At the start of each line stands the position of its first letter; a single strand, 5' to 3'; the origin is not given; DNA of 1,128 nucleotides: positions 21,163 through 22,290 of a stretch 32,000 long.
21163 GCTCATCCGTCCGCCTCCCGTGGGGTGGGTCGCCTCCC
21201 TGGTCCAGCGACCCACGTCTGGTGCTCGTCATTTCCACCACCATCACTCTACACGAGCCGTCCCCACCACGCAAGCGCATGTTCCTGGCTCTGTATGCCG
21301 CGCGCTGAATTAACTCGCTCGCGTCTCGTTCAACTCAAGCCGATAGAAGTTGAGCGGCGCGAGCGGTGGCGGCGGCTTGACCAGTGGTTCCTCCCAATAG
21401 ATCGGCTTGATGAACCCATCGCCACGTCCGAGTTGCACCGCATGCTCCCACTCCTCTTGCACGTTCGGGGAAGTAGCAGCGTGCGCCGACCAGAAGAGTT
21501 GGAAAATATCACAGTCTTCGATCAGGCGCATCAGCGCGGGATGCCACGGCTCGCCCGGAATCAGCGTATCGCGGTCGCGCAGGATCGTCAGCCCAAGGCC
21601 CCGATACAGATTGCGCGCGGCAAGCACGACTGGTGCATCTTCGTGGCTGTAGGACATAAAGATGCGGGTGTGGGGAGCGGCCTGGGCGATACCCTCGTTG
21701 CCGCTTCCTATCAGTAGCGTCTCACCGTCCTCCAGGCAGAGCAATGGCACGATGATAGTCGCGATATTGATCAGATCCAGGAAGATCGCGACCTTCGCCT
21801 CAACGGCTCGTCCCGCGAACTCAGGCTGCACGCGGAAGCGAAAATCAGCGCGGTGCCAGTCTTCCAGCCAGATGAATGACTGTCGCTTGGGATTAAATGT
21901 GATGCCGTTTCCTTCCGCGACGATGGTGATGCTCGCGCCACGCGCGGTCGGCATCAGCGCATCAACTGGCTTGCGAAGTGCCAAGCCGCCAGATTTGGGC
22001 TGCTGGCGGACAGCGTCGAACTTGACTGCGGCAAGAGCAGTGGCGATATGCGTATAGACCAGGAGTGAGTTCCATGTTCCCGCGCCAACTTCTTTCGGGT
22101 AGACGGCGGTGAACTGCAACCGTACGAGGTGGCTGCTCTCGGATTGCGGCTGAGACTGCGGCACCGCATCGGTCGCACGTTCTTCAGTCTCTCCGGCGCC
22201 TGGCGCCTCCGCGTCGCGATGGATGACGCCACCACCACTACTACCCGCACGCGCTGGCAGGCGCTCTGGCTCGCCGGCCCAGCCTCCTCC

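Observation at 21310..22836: Single-polypeptide membrane anchor, Gly-rich repeats, unknown beta-rich domain and C-terminal TIR: candidate atypical NADase defence or signalling protein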

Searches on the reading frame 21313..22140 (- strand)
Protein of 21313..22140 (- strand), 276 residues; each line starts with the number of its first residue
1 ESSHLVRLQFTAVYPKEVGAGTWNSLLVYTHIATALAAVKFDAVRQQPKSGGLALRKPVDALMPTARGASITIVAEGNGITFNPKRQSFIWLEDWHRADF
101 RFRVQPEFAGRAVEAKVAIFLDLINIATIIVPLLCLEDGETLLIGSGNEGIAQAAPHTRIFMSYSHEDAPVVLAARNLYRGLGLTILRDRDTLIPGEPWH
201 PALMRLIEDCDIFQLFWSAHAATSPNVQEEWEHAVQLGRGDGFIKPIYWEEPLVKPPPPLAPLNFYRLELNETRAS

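Call 17: search_solved_structures(query=A1, max_evalue=1, show_alignments=2)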
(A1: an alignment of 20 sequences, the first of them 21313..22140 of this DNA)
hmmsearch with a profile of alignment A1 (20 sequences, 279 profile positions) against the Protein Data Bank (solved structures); distinct sequences matched with E-value up to 1: 23.
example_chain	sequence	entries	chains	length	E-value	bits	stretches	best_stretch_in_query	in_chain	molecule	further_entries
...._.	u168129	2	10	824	0.00057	22.7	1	160-230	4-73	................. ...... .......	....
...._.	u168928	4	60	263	0.0018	21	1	160-241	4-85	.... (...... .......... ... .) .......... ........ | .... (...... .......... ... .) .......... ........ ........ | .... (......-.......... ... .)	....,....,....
4lzp_B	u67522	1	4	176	0.0083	18.8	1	145-206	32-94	Putative uncharacterized protein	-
3h16_A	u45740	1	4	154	0.018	17.8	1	147-205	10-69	TIR protein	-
5ku7_A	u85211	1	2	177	0.028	17.1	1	155-249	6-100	TIR-NB-LRR type resistance protein RPV1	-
6o0w_A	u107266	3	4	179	0.032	16.9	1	159-232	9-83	TIR-NB-LRR type resistance protein RUN1 | Disease resistance protein RUN1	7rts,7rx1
8qlo_A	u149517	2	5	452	0.033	16.9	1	158-266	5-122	Toll/interleukin-1 receptor domain-containing protein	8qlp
4c7m_A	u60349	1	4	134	0.064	15.9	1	160-206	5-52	Toll/interleukin-1 receptor domain-containing protein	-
7jlv_A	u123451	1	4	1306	0.064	15.9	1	159-251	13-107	Disease resistance protein Roq1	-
7jlu_A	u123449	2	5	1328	0.065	15.9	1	159-251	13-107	Disease resistance protein Roq1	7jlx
3jrn_A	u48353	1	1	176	0.14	14.8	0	154-233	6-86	AT1G72930 protein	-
10ra_A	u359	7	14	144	0.19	14.4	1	159-267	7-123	Sterile alpha and TIR motif-containing protein 1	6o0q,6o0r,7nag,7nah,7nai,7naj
6o0u_A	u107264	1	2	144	0.19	14.4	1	159-266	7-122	Sterile alpha and TIR motif-containing protein 1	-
9mw1_B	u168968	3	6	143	0.19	14.3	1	159-267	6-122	NAD(+) hydrolase SARM1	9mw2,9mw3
9tzw_A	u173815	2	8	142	0.19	14.3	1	159-267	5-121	NAD(+) hydrolase SARM1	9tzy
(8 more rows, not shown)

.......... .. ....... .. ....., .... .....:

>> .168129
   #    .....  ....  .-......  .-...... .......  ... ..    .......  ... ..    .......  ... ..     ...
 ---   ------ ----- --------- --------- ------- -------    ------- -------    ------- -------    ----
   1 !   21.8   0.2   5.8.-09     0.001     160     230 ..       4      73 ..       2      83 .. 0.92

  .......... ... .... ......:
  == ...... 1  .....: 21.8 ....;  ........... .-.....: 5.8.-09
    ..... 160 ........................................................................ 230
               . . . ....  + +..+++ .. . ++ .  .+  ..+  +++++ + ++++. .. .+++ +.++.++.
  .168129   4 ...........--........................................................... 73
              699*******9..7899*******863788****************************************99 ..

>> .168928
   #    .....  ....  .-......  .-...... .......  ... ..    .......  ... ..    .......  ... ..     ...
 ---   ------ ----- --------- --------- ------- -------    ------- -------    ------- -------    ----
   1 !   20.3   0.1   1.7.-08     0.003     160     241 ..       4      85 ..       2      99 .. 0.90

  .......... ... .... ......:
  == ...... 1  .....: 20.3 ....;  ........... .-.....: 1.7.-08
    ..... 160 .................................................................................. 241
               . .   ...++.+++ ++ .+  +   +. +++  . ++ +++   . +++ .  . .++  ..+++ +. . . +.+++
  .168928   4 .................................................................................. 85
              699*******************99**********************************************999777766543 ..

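Call 21: predict_structure(alignment_id=A1)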
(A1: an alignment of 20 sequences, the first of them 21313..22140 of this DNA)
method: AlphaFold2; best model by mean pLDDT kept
length: 276 residues; sequences in the alignment: 20
mean_pLDDT: 82.2   pTM: 0.51
mean pLDDT of the five models: 82.2, 80.7, 78.5, 77.9, 77.8
residues with pLDDT >= 90: 113; 70-90: 118; 50-70: 20; < 50: 25
segments of 3 or more residues with pLDDT < 50: 140-156, 272-276
pLDDT, mean of each block of 10 residues (from residue 1): 78 90 93 90 74 76 84 93 92 94 92 90 85 77 37 55 90 79 71 74 89 94 94 89 87 91 84 40
secondary structure, 60 per line:
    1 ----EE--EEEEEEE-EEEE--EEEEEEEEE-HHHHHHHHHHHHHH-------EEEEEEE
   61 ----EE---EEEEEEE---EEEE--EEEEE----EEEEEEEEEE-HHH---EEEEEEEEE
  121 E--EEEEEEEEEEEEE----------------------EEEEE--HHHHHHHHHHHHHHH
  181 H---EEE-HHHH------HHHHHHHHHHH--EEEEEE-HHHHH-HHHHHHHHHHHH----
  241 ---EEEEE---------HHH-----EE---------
elements in order: E9-15 E17-20 E23-31 H33-46 E54-60 E70-76 E80-83 E86-90 E95-104 E112-121 E124-136 E159-163 H166-181 E185-187 H189-192 H199-209 E212-217 H219-223 H225-236 E244-248

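Call 40: find_related_loci(query=A1, collection=genome_contigs, flank=6000)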
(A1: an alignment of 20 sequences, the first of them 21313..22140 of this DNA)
Query A1 (276 aa) in genome_contigs; peptide patterns used: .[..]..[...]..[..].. (x = any residue, [..] = any of these).
150 stretches matched a pattern; 147 encode a relative of the query (tblastn E <= 1e-3); the best 80 are kept; 80 distinct loci.
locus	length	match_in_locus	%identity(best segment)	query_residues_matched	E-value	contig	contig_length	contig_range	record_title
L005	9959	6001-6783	47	9-270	5e-72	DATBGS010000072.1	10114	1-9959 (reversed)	MAG TPA_asm: Ktedonobacterales bacterium isolate SMAG_U3844 k141_141439, whole genome shotgun sequence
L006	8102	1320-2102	46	7-268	2e-69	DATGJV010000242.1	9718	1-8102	MAG TPA_asm: Ktedonobacteraceae bacterium isolate SMAG_U9842 k141_339186, whole genome shotgun sequence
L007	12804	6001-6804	46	8-270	2e-65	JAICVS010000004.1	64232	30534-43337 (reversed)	MAG: Ktedonobacterales bacterium isolate LS_FP_2_bin.4 k141_1616658_length_64232_cov_13.3693, whole genome shotgun seque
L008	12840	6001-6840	43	7-275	2e-62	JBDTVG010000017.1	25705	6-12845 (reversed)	MAG: Chloroflexota bacterium isolate cluster3_bin.62 NODE_6082_length_25705_cov_8.281014, whole genome shotgun sequence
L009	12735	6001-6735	43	8-251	4e-61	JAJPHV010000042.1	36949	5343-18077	MAG: Chloroflexota bacterium isolate Centralia_MAG_208 k107_8954314, whole genome shotgun sequence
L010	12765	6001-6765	37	9-269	6e-52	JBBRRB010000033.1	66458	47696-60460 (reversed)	MAG: Bryobacterales bacterium isolate metawrap_la1_93 W_la1_93_k141_2246761L_66458_cov_14.0135, whole genome shotgun seq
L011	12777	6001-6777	35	10-265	9e-51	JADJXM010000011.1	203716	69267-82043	MAG: Acidobacteria bacterium isolate Kalu_18-Q3-R12-55_MAXAC.123 tig00003034-1927780-3967290, whole genome shotgun seque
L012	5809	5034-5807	34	10-265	7e-51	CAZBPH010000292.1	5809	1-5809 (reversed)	MAG TPA_asm: uncultured Heliobacteriaceae bacterium isolate binchicken_co245_98 genome assembly, contig: NODE_18561_leng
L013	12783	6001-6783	37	12-265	4e-50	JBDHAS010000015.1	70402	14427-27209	MAG: Gemmatimonadota bacterium isolate M3-44_Bin_339 M3-44_Bin_339_scaffold_3659, whole genome shotgun sequence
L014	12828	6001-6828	38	8-268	6e-49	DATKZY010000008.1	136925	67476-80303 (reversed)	MAG TPA_asm: Planctomycetota bacterium isolate SMAG_U14257 k141_4501378, whole genome shotgun sequence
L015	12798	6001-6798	36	8-270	8e-47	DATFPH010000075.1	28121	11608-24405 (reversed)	MAG TPA_asm: Thermoanaerobaculia bacterium isolate SMAG_U9298 k141_126123, whole genome shotgun sequence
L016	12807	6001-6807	34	7-268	6e-46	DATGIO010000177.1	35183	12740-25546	MAG TPA_asm: Candidatus Angelobacter sp. isolate SMAG_U9809 k141_798352, whole genome shotgun sequence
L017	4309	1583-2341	38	8-265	9e-46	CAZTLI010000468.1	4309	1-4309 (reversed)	MAG TPA_asm: uncultured Anaerolineaceae bacterium isolate SRP323723_co1_139 genome assembly, contig: NODE_17972_length_4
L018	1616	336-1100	39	8-265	1e-46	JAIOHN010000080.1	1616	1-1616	MAG: Anaerolineae bacterium isolate MAG_05 contig_25149, whole genome shotgun sequence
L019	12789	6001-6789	33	8-272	3e-45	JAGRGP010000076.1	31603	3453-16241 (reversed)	MAG: Gammaproteobacteria bacterium isolate HKST-UBA178 2014-04-01_1_(paired)_contig_154310, whole genome shotgun sequenc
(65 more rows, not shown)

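Call 54: fold_search(model_id=the predicted structure, library=pdb)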
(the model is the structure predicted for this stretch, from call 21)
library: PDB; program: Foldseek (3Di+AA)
matches with E <= 10: 1622; with E <= 0.001: 39
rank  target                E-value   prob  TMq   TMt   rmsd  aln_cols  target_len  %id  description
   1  8qlp_E                1.1e-05  1.00  0.38  0.26   2.1       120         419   22  CryoEM structure of the RNA/DNA bound SPARTA (BabAgo/TIR-APAZ) tetrameric complex (released 2024-01-31)
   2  8k2h_A                1.5e-05  0.99  0.26  0.14  15.6       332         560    6  Crystal structure of Group 2Oligosaccharide/Monosaccharide-releasing beta-N-acetylhexosaminidase NgaAt from Arabidopsi (released 2024-04-24)
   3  8k2i_B                1.6e-05  1.00  0.27  0.14  15.1       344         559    8  Crystal structure of Group 2 Oligosaccharide/Monosaccharide-releasing beta-N-acetylhexosaminidase NgaAt from Arabidops (released 2024-04-24)
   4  8spo_I                4.7e-05  1.00  0.39  0.29   2.8       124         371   22  Tetramerized activation of MapSPARTA bound with NAD+ (released 2023-08-23)
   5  7xoz_A                5.7e-05  1.00  0.32  0.52   1.9        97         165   16  Crystal structure of RPPT-TIR (released 2023-11-08)
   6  8spo_E                6.0e-05  1.00  0.38  0.28   2.1       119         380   22  Tetramerized activation of MapSPARTA bound with NAD+ (released 2023-08-23)
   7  8i87_G                6.0e-05  1.00  0.37  0.26   2.2       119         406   24  Cryo-EM structure of TIR-APAZ/Ago-gRNA-DNA complex (released 2023-07-19)
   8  9ugj_F                9.8e-05  1.00  0.32  0.62   3.9       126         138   16  Structure of SARM1 bound to SIR3-ADPR (released 2026-02-18)
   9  8i87_C                1.1e-04  1.00  0.38  0.25   2.3       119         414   23  Cryo-EM structure of TIR-APAZ/Ago-gRNA-DNA complex (released 2023-07-19)
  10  8yym_A                1.4e-04  1.00  0.35  0.68   2.4       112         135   20  Cryo-EM structure of cylindrical fiber of MyD88 TIR (released 2025-03-26)
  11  8spo_A                1.6e-04  1.00  0.38  0.26   2.2       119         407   23  Tetramerized activation of MapSPARTA bound with NAD+ (released 2023-08-23)
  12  8isy_B                1.7e-04  1.00  0.37  0.23   2.3       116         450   22  Cryo-EM structure of free-state Crt-SPARTA (released 2023-10-18)
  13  8oz6_A                1.7e-04  1.00  0.38  0.26   3.1       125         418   22  cryoEM structure of SPARTA complex ligand-free (released 2023-08-16)
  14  3g5b                  1.7e-04  1.00  0.33  0.24   4.2       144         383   15  The structure of UNC5b cytoplasmic domain (released 2009-04-07)
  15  8qlp_M                1.8e-04  1.00  0.38  0.26   2.0       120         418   22  CryoEM structure of the RNA/DNA bound SPARTA (BabAgo/TIR-APAZ) tetrameric complex (released 2024-01-31)
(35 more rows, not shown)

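Call 58: search_dna_similar(query=window:21313-22140:-, collection=plasmids, mode=protein, max_rows=15)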
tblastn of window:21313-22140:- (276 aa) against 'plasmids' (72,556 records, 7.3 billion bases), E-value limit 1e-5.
Records with a match: 2; places in all: 2; records where one place covers at least 80% of the query: 1.
Best place of each record, by identity: <60% 2.
By first word of the organism name: Allocoleopsis 1; Methylomagnum 1.
By predicted mobility (MOB-suite, as given by PLSDB): non-mobilizable 2.
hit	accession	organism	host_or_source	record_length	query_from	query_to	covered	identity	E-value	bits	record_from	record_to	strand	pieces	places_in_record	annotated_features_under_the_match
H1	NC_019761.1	Allocoleopsis franciscana PCC 7113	-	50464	15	246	84%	22.8%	2e-6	56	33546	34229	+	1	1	toll/interleukin-1 receptor domain-containing protein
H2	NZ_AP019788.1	Methylomagnum ishizawai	-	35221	160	251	33%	29.3%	1e-6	57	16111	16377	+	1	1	toll/interleukin-1 receptor domain-containing protein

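Call 59: search_dna_similar(query=window:21313-22140:-, collection=phages, mode=protein, max_rows=10)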
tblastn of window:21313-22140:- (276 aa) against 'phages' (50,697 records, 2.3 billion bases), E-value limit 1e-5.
No match.

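Call 66: search_protein_families(library=pfam, alignment_id=A5, max_evalue=0.00001)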
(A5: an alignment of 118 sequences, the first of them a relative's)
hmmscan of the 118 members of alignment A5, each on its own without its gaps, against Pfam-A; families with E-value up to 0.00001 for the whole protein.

A. member 1, L005:3407-4996:+ (530 aa): 2 families
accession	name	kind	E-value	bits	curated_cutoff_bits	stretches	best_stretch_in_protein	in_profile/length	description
PF00561.26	Abhydrolase_1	-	1.9e-22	80.6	25.8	1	116-498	2-244/245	alpha/beta hydrolase fold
PF08386.16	Abhydrolase_4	-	6.3e-12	46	21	1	424-520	5-103/103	TAP-like protein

B. families by the number of members that match (of 118 scanned): 115 families (the first 25 are shown)
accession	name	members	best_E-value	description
PF02790.20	COX2_TM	8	9.2e-19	Cytochrome C oxidase subunit II, transmembrane domain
PF00116.26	COX2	8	1.1e-13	Cytochrome C oxidase subunit II, periplasmic domain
PF13646.12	HEAT_2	4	1.2e-37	HEAT repeats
PF11799.13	IMS_C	3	9.9e-24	impB/mucB/samB family C-terminal domain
PF00498.31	FHA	3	1.3e-16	FHA domain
PF11798.14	IMS_HHH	3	9.7e-07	IMS family HHH motif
PF00034.26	Cytochrom_C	3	3.1e-06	Cytochrome c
PF00330.25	Aconitase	2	2.4e-93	Aconitase family (aconitate hydratase)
PF01297.22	ZnuA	2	3.4e-75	Zinc-uptake complex component A periplasmic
PF00069.31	Pkinase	2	1.7e-50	Protein kinase domain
PF00817.25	IMS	2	3e-49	impB/mucB/samB family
PF07714.23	PK_Tyr_Ser-Thr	2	9.7e-35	Protein tyrosine and serine/threonine kinase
PF00004.35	AAA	2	7.2e-26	ATPase family associated with various cellular activities (AAA)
PF13676.11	TIR_2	2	1.7e-25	TIR domain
PF02985.28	HEAT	2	6.2e-25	HEAT repeat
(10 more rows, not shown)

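Call 67: search_protein_families(library=padloc, alignment_id=A5, max_evalue=1e-10)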
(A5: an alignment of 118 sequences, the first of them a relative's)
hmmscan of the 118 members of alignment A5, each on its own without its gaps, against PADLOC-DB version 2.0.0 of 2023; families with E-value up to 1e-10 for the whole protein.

A. member 1, L005:3407-4996:+ (530 aa): 1 family
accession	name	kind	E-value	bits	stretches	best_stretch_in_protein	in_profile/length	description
PDLC01094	C3a206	-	1.6e-26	91.4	1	79-509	60-488/504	TAP-like protein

B. families by the number of members that match (of 118 scanned): 44 families (the first 25 are shown)
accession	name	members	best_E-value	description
PDLC04061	PD-T4-6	2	3.6e-90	-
PDLC04043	PD-T4-6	2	1.5e-88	-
PDLC04042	PD-T4-6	2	2.4e-88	-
PDLC04053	PD-T4-6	2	5.4e-87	-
PDLC04054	PD-T4-6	2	6.1e-80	-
PDLC04060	PD-T4-6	2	1.4e-79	-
PDLC04057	PD-T4-6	2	9.4e-79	-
PDLC04041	PD-T4-6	2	8.7e-74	-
PDLC04039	PD-T4-6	2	2.2e-71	-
PDLC04052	PD-T4-6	2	4.4e-71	-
PDLC04047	PD-T4-6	2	9.1e-71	-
PDLC04040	PD-T4-6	2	2.4e-69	-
PDLC04138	mad6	2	2.7e-69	mads_6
PDLC04048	PD-T4-6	2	3.9e-63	-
PDLC04064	PD-T4-6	2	3.1e-55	-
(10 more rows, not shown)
